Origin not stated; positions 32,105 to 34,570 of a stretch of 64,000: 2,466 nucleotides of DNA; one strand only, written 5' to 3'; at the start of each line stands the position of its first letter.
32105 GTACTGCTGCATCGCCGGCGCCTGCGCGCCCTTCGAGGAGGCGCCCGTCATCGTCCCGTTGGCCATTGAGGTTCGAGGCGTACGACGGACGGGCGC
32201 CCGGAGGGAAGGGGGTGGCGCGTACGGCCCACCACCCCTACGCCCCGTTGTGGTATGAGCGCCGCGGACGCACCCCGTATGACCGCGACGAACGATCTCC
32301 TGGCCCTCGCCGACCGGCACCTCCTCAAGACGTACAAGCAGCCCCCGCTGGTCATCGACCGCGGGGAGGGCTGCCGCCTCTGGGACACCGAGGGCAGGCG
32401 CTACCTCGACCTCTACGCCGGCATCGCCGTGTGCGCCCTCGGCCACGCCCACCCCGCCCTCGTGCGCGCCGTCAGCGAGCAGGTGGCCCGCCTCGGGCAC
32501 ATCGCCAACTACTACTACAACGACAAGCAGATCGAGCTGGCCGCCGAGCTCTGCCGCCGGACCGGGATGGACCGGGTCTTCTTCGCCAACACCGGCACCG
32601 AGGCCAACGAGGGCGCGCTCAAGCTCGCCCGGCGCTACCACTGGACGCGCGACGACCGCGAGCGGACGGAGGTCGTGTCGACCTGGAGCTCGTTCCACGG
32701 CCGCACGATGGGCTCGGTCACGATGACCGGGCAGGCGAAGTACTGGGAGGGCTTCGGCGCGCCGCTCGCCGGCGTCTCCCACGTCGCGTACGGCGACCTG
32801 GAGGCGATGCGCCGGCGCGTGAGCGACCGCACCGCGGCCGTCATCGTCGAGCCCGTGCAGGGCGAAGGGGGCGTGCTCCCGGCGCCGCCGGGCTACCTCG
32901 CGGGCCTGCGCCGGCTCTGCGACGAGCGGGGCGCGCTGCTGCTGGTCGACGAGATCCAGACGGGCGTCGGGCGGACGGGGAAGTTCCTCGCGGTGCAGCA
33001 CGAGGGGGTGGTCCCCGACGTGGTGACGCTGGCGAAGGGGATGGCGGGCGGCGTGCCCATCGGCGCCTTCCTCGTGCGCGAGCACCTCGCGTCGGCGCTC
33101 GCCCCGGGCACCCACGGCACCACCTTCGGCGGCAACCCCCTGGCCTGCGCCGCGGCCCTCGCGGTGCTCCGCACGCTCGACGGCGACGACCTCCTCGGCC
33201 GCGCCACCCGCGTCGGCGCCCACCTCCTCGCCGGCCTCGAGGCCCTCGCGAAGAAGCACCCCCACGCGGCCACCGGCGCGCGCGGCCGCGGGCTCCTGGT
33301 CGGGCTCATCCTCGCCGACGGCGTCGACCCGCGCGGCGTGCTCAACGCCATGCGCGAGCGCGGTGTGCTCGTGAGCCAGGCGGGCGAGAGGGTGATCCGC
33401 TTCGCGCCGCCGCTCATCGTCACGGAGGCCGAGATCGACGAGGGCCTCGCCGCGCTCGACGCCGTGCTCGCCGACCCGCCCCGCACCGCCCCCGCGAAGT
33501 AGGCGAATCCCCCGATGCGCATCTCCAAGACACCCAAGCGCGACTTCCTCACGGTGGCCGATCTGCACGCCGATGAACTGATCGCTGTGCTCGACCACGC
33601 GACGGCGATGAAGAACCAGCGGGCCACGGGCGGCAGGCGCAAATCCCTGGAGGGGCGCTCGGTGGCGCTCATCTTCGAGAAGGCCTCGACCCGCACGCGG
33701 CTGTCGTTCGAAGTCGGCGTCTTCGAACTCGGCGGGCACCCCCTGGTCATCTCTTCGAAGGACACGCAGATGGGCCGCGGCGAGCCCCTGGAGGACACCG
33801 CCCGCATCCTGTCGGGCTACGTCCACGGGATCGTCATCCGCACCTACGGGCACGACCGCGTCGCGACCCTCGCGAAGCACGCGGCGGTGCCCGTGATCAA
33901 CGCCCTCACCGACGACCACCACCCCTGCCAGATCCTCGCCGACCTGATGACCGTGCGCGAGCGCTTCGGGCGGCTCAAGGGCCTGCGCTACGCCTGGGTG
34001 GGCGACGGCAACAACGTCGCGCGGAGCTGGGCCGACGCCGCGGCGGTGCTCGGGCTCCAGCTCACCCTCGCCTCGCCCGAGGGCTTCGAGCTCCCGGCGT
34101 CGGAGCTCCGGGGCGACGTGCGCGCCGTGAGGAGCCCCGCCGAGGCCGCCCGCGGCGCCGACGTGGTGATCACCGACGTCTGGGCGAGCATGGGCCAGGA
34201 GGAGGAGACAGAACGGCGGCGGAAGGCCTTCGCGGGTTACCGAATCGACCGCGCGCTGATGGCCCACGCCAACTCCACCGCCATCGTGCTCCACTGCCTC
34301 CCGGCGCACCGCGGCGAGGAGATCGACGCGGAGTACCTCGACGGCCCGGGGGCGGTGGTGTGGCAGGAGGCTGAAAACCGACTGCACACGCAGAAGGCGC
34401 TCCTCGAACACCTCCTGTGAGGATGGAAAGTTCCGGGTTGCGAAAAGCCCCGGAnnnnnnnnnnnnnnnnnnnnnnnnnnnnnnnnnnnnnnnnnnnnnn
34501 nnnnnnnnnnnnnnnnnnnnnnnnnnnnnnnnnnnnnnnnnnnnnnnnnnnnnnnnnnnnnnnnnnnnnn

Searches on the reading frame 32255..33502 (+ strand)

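Call 40: search_protein_families(library=pfam, proteins=[window:32255-33502:+], max_evalue=0.001)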
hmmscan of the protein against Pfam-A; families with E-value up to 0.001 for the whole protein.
window:32255-33502:+ (415 aa): 2 families
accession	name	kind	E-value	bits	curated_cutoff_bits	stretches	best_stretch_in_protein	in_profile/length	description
PF00202.27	Aminotran_3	-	3.8e-124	414.9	30.5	1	27-405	6-403/403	Aminotransferase class-III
PF01212.27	Beta_elim_lyase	-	0.00049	19.9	27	0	78-275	21-211/288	Beta-eliminating lyase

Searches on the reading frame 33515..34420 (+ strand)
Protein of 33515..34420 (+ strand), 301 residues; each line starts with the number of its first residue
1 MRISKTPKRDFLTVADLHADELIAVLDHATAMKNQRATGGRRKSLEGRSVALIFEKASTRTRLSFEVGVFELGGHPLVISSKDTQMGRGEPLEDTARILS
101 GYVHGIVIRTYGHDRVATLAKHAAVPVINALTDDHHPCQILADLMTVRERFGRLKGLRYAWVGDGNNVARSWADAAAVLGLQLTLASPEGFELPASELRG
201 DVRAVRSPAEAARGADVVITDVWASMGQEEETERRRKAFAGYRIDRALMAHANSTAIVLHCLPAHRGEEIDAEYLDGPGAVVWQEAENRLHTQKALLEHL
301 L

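Call 40: search_protein_families(library=pfam, proteins=[window:33515-34420:+], max_evalue=0.001)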
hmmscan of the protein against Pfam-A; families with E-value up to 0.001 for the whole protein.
window:33515-34420:+ (301 aa): 2 families
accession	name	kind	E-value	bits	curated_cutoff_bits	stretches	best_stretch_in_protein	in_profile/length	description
PF02729.26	OTCace_N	-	8.7e-51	172.3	29.9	1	9-149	1-148/148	Aspartate/ornithine carbamoyltransferase, carbamoyl-P binding domain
PF00185.30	OTCace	-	4.3e-48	163.7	29.4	1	155-299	1-156/157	Aspartate/ornithine carbamoyltransferase, Asp/Orn binding domain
